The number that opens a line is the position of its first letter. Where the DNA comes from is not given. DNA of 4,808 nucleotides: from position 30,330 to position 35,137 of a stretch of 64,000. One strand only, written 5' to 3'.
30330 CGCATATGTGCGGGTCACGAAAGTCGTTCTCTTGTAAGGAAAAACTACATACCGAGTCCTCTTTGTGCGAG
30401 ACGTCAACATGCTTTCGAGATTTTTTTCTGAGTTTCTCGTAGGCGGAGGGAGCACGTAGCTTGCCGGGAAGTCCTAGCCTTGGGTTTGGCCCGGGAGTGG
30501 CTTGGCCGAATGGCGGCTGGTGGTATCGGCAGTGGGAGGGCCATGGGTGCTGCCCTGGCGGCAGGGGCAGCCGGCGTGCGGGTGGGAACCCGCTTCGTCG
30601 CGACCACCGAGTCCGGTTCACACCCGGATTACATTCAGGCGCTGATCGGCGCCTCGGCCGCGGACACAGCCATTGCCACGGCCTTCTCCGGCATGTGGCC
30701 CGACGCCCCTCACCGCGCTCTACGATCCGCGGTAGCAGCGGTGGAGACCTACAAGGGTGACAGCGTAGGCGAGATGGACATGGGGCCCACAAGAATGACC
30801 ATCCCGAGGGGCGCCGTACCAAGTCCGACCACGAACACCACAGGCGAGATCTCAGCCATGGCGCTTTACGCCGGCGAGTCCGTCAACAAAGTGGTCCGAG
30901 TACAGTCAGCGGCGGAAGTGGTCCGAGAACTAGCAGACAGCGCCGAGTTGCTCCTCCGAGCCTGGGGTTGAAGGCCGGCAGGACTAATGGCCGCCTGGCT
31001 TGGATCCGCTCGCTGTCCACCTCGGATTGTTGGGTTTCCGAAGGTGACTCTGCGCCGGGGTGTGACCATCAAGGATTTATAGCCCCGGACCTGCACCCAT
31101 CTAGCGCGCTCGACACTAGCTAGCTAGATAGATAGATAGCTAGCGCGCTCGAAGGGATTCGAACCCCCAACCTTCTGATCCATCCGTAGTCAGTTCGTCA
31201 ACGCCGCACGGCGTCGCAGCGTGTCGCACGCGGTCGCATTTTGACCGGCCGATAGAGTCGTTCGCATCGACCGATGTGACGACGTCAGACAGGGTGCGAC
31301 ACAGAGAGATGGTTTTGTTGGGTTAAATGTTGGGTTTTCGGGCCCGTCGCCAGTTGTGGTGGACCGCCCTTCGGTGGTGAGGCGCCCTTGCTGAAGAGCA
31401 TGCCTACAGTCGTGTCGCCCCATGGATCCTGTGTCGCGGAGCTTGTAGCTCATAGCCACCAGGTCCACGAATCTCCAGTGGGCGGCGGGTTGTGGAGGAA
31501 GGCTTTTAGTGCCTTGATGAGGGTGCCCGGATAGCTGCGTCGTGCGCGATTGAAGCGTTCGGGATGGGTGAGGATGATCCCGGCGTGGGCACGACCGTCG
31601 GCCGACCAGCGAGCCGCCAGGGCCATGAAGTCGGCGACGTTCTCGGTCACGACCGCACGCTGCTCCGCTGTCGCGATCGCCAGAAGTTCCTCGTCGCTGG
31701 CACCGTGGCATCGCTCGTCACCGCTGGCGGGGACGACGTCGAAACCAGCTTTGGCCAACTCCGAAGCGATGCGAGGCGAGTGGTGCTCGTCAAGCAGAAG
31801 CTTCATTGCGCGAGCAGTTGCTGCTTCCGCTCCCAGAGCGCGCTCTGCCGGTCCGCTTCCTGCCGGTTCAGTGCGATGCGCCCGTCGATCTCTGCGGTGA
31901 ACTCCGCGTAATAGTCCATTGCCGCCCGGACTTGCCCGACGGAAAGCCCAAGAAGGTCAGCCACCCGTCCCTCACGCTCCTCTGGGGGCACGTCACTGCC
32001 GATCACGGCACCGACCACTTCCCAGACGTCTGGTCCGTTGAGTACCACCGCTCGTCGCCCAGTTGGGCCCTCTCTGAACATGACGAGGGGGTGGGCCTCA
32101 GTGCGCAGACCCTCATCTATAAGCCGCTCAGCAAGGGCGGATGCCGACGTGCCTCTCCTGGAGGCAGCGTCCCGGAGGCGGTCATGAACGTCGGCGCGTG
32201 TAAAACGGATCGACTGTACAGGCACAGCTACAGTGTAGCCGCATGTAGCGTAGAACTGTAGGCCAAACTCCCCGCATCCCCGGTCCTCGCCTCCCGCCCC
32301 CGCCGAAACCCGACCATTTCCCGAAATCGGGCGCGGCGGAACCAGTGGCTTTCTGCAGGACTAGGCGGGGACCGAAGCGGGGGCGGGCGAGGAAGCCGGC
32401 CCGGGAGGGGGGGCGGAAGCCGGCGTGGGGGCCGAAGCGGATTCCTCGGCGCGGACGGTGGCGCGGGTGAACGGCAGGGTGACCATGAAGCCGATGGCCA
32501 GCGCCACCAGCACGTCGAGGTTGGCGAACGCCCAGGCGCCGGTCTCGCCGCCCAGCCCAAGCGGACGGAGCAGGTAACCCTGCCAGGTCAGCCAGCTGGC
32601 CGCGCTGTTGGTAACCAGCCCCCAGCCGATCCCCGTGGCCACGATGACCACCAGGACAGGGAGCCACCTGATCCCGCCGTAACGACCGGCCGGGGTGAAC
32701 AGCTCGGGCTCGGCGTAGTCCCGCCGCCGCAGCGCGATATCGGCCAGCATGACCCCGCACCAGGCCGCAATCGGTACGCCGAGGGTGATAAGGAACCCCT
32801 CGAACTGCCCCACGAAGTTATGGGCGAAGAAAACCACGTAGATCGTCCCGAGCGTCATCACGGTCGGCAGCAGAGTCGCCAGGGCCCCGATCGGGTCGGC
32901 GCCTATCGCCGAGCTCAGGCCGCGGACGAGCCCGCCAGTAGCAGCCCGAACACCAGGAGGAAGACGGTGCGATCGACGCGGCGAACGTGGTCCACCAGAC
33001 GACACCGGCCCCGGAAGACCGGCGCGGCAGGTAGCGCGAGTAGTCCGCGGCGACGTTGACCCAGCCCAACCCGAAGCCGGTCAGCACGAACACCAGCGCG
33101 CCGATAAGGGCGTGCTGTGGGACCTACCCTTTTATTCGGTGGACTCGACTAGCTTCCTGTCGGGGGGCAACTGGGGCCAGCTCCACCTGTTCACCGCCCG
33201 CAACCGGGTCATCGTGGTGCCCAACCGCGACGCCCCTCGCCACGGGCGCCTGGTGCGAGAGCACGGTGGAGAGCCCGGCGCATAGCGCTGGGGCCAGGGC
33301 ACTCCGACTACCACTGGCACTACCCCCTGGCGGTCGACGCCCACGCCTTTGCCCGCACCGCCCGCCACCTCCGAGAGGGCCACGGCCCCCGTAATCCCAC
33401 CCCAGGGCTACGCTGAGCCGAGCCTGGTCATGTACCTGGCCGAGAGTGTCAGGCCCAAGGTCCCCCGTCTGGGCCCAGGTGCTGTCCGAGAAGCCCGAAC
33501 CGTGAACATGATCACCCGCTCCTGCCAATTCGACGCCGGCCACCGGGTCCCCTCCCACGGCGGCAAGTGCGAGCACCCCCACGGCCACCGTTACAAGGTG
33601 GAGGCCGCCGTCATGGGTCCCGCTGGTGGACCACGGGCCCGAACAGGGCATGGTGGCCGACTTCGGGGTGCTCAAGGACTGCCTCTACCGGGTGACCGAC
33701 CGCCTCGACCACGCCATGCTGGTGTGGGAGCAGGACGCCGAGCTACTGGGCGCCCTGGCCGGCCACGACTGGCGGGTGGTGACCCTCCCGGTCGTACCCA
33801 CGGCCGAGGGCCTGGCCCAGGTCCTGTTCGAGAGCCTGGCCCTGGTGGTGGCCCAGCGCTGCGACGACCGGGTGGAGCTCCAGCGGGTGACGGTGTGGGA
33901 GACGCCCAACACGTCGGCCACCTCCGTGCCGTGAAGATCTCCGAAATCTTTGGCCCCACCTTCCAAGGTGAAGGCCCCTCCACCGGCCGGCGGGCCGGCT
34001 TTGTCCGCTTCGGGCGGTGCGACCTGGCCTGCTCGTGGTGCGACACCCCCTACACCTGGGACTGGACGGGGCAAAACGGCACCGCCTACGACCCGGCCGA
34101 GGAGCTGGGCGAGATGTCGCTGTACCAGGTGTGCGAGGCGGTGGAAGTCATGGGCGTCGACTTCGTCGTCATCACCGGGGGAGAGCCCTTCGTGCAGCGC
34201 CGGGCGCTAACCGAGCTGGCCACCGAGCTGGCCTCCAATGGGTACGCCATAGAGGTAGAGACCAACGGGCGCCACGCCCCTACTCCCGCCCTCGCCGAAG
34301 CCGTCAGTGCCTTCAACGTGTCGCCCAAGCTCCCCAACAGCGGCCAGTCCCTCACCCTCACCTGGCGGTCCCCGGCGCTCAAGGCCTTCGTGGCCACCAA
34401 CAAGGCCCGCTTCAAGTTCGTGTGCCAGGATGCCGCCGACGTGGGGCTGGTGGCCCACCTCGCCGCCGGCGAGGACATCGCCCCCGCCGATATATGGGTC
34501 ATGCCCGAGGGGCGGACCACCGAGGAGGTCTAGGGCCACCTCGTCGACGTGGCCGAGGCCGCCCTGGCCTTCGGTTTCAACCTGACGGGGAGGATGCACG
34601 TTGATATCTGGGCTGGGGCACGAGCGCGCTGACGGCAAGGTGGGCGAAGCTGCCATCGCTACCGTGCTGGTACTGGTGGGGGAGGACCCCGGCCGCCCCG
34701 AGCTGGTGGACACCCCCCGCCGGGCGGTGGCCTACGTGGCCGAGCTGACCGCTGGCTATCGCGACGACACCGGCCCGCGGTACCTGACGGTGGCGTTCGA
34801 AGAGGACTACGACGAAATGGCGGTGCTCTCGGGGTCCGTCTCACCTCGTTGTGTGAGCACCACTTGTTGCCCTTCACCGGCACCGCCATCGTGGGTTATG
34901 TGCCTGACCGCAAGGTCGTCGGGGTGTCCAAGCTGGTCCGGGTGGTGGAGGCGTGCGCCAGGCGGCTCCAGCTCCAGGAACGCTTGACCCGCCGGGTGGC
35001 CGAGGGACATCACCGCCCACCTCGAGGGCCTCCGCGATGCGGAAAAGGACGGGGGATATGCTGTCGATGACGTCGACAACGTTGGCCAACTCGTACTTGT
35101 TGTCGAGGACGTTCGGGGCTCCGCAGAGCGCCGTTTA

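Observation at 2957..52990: Four direct copies of a tRNA-Arg(ACG) 3' half define a tandem array of islands with two alternating end types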

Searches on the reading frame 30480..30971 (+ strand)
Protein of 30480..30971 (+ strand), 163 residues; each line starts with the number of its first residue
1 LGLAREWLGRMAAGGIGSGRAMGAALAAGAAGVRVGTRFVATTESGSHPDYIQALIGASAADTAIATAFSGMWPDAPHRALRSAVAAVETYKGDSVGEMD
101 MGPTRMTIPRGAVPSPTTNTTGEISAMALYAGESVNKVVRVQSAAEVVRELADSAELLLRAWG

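Call 39: search_protein_families(library=pfam, proteins=[window:30480-30971:+], max_evalue=0.01)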
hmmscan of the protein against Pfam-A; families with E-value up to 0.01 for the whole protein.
window:30480-30971:+ (163 aa): 1 family
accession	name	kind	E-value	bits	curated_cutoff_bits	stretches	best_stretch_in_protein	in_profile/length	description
PF03060.21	NMO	-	2.1e-17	64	28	1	11-152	197-329/331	Nitronate monooxygenase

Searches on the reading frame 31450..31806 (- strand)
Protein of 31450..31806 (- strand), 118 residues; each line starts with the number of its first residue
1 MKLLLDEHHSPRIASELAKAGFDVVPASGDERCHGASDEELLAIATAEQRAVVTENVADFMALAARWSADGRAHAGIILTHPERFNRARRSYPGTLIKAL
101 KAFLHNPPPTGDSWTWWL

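Call 39: search_protein_families(library=pfam, proteins=[window:31450-31806:-], max_evalue=0.01)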
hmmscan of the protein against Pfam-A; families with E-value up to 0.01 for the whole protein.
window:31450-31806:- (118 aa): 2 families
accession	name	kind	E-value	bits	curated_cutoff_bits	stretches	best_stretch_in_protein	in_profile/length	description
PF18480.7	DUF5615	-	1.3e-16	60.8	23.8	1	1-100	1-92/110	Domain of unknown function (DUF5615)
PF18478.7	PIN_10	-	2.3e-06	28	26.2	1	1-55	1-58/84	PIN like domain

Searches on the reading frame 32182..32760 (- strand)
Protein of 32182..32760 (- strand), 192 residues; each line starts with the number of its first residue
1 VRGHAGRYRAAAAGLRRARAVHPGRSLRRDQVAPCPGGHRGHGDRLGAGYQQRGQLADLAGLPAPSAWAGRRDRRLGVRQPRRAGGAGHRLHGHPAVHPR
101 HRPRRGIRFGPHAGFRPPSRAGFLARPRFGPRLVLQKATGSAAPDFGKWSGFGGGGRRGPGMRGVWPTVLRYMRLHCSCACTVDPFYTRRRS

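Call 41: search_protein_families(library=pfam, proteins=[window:32182-32760:-], max_evalue=0.01)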
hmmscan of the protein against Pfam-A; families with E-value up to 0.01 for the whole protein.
window:32182-32760:- (192 aa): 0 families

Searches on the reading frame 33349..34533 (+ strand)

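Call 12: search_protein_families(library=pfam, proteins=[window:33349-34533:+], max_evalue=0.01)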
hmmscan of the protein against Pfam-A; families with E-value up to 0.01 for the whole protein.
window:33349-34533:+ (394 aa): 3 families
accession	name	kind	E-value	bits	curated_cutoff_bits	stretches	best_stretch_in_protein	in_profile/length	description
PF01242.24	PTPS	-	4.4e-09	36.8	22.4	1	55-91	2-38/121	6-pyruvoyl tetrahydropterin synthase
PF04055.27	Radical_SAM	-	1.5e-08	35.5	29.5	1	221-310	4-89/166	Radical SAM superfamily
PF13353.11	Fer4_12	-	9.5e-05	23.1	22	1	214-297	6-80/137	4Fe-4S single cluster domain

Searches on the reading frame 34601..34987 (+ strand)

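Call 12: search_protein_families(library=pfam, proteins=[window:34601-34987:+], max_evalue=0.01)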
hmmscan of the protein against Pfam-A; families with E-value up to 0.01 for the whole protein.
window:34601-34987:+ (128 aa): 1 family
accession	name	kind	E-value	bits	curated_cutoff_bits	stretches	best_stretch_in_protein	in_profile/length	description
PF01227.27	GTP_cyclohydroI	-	1.8e-08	34.5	27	1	16-76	2-62/179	GTP cyclohydrolase I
